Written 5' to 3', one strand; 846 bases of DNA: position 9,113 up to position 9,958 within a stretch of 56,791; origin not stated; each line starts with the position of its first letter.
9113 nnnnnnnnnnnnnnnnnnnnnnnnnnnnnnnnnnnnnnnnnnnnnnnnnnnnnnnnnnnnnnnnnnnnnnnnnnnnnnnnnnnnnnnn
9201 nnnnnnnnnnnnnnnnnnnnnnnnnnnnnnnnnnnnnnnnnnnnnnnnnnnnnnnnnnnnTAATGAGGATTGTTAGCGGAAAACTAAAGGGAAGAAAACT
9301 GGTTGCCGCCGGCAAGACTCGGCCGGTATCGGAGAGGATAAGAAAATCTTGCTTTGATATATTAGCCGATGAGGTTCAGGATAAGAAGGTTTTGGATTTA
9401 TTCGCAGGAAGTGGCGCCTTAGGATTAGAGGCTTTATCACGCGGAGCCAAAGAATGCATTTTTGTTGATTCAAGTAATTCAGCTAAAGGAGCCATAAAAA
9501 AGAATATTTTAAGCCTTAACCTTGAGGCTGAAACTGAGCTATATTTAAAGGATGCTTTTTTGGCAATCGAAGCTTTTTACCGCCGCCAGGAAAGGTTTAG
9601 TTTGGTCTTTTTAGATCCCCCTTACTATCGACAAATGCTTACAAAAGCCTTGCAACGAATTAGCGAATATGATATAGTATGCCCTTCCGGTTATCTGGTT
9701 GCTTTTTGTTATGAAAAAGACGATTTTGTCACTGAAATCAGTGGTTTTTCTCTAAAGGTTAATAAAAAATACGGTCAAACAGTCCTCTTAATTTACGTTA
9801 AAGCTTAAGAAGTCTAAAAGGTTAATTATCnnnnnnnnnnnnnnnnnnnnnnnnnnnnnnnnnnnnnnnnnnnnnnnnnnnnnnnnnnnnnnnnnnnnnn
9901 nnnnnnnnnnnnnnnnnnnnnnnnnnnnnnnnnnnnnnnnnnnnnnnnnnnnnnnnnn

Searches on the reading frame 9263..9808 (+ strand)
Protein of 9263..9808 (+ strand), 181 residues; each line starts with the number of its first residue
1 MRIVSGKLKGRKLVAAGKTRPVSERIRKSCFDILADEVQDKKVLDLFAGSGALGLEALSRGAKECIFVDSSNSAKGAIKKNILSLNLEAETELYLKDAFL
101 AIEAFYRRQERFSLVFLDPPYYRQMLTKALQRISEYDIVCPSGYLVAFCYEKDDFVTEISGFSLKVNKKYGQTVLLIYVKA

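Call 47: search_protein_families(library=pfam, proteins=[window:9263-9808:+], max_evalue=0.00001)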
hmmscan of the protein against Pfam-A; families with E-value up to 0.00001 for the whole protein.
window:9263-9808:+ (181 aa): 1 family
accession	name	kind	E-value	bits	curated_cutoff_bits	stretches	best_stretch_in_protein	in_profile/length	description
PF03602.21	Cons_hypoth95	-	9.3e-48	162.7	24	1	1-178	1-181/182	Conserved hypothetical protein 95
